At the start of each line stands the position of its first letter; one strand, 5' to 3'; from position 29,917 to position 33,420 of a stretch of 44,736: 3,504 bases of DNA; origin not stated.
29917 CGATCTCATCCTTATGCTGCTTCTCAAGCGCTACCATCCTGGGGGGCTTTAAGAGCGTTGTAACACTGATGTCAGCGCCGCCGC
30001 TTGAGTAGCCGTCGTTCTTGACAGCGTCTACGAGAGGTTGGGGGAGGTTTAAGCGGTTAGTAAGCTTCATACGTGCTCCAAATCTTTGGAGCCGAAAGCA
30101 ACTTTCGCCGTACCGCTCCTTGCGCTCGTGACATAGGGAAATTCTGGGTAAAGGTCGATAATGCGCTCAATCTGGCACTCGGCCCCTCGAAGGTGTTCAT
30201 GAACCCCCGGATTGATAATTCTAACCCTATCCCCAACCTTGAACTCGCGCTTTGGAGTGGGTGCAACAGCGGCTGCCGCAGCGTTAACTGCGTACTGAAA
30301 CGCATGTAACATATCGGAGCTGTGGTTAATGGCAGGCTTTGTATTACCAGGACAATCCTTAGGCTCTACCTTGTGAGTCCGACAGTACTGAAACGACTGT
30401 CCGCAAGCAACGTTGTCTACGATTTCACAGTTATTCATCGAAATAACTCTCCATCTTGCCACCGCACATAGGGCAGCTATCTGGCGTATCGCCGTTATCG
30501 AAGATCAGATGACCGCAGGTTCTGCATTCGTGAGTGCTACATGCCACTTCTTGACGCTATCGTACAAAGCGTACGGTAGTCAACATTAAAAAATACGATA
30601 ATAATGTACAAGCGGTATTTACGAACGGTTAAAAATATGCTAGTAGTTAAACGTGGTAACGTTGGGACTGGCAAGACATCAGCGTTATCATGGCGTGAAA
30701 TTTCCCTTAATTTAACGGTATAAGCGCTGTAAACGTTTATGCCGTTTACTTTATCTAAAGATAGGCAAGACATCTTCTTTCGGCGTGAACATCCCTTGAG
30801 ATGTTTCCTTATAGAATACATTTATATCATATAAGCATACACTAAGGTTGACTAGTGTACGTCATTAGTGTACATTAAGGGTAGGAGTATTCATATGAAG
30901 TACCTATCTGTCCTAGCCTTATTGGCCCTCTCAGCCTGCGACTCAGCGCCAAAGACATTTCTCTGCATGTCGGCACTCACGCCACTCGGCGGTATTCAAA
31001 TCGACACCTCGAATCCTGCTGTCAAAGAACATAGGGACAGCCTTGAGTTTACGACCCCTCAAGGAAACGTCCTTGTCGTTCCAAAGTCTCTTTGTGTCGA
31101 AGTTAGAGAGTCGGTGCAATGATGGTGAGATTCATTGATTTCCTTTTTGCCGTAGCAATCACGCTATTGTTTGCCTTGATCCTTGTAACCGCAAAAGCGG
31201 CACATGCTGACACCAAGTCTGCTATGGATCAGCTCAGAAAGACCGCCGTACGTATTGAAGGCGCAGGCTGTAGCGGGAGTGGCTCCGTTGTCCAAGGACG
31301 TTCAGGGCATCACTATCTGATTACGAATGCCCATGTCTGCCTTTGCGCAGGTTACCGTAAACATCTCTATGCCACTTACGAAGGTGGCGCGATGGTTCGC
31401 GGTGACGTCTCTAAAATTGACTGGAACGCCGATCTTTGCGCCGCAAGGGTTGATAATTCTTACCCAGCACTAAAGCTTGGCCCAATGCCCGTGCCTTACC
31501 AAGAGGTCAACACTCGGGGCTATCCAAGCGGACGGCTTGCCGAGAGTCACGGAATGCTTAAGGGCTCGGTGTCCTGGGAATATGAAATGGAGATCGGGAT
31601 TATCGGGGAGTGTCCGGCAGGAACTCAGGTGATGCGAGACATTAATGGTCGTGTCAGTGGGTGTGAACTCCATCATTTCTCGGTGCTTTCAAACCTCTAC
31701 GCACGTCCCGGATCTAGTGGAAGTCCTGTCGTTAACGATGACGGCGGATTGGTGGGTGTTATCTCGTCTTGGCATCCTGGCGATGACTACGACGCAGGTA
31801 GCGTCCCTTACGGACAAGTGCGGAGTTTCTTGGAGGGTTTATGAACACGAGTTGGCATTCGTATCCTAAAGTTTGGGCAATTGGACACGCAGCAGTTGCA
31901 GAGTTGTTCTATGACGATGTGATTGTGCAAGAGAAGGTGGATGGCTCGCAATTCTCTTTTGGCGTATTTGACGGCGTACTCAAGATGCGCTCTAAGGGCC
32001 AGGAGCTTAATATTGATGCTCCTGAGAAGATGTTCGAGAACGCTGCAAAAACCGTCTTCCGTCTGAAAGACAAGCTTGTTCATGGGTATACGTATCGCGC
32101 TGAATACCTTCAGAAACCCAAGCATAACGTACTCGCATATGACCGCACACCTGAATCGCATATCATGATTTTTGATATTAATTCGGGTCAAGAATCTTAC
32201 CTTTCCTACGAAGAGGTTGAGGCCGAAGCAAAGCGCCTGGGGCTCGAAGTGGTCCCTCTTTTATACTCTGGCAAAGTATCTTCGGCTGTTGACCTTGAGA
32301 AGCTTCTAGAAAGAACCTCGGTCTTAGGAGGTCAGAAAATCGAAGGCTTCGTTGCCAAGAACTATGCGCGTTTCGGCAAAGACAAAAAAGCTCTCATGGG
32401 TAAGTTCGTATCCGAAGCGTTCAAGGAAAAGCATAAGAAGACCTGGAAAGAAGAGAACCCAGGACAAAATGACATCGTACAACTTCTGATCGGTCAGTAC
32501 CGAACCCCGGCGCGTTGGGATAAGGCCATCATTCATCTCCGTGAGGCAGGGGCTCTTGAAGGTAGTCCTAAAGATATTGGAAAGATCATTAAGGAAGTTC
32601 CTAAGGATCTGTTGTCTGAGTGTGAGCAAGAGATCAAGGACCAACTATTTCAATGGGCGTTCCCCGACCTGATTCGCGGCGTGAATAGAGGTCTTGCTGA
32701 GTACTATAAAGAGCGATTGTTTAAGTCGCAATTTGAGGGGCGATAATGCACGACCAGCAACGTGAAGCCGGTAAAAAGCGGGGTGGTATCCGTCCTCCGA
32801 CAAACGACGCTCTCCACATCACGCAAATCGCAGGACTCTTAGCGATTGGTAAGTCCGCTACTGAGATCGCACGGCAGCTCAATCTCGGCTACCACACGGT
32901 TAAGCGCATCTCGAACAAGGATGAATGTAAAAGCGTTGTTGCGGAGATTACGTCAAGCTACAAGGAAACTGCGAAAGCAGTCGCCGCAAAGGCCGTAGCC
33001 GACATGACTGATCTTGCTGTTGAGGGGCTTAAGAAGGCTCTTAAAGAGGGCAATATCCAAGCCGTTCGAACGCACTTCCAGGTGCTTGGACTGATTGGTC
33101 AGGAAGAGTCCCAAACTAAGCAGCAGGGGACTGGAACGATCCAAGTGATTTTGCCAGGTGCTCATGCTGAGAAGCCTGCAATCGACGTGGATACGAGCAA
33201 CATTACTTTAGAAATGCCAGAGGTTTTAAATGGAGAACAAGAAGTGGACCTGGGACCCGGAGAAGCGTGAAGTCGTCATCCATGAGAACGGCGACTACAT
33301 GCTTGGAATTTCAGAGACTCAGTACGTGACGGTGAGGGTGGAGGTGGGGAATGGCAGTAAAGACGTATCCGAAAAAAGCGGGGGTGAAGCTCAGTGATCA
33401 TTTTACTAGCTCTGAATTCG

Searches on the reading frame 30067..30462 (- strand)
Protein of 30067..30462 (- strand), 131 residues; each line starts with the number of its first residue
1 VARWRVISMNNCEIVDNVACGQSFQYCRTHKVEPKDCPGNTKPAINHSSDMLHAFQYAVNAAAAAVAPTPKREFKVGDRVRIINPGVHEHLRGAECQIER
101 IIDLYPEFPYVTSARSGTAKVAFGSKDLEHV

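Call 26: search_protein_families(library=pfam, proteins=[window:30067-30462:-], max_evalue=0.05)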
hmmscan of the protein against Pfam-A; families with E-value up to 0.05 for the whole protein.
window:30067-30462:- (131 aa): 0 families

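Call 71: search_protein_families(library=ncbifam, proteins=[window:30067-30462:-], max_evalue=0.05)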
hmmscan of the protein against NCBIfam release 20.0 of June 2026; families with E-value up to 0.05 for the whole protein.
window:30067-30462:- (131 aa): 1 family
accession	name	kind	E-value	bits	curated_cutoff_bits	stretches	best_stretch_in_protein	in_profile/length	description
TIGR03888.1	nitrile_beta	equivalog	0.031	14.1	152.2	1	42-94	106-159/226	nitrile hydratase subunit beta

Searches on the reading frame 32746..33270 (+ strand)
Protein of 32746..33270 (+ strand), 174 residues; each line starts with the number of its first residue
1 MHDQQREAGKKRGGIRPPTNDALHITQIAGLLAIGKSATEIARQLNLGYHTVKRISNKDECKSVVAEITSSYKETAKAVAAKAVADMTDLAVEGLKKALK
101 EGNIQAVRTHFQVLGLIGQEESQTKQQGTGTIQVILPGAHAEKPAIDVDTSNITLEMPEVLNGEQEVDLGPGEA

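Call 9: search_protein_families(library=phrogs, proteins=[window:32746-33270:+], max_evalue=0.01)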
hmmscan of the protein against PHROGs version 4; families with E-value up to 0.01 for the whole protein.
window:32746-33270:+ (174 aa): 6 families
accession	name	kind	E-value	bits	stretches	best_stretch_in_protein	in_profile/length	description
phrog_125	-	DNA, RNA and nucleotide metabolism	1.8e-06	28.7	1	5-89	150-233/254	DNA invertase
phrog_59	-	DNA, RNA and nucleotide metabolism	0.0019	18.6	1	10-103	236-318/423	HNH endonuclease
phrog_4268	-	transcription regulation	0.0042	18.3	0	66-119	34-87/96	transcriptional repressor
phrog_2538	-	head and packaging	0.0077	17.3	1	28-94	11-74/129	terminase small subunit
phrog_9129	-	unknown function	0.0084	17.1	0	16-56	129-169/184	-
phrog_664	-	DNA, RNA and nucleotide metabolism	0.0087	16.9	0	9-54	72-119/210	DNA binding protein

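Call 25: search_protein_families(library=pfam, proteins=[window:32746-33270:+], max_evalue=0.05)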
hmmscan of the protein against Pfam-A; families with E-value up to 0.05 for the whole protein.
window:32746-33270:+ (174 aa): 5 families
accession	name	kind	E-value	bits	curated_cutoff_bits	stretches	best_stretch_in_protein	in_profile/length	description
PF13542.12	HTH_Tnp_ISL3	-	8.1e-05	22.4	27.4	1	31-55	22-46/51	Helix-turn-helix domain of transposase family ISL3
PF02796.21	HTH_7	-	0.00021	21.8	23.8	1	17-58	3-44/45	Helix-turn-helix domain of resolvase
PF13384.12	HTH_23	-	0.0016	18.6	24.6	1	27-55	9-37/50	Homeodomain-like domain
PF00196.25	GerE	-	0.004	17.2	23.5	1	27-53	9-35/57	Bacterial regulatory proteins, luxR family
PF19610.4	DUF6115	-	0.014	16.3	27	1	22-53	97-128/134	Family of unknown function (DUF6115)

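Call 71: search_protein_families(library=ncbifam, proteins=[window:32746-33270:+], max_evalue=0.05)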
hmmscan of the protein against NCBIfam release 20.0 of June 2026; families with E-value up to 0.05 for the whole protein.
window:32746-33270:+ (174 aa): 3 families
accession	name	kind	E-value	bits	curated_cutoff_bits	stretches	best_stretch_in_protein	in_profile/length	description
NF040595.1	HTH_Cbp1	equivalog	0.0063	16.4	140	1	27-104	7-88/135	CRISPR DNA repeat-binding protein Cbp1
TIGR02684.1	dnstrm_HI1420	hypoth_equivalog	0.03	14.5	53.7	0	72-116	37-81/89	addiction module antidote protein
NF033546.1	transpos_IS21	equivalog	0.034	13.7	160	1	33-107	6-73/294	IS21 family transposase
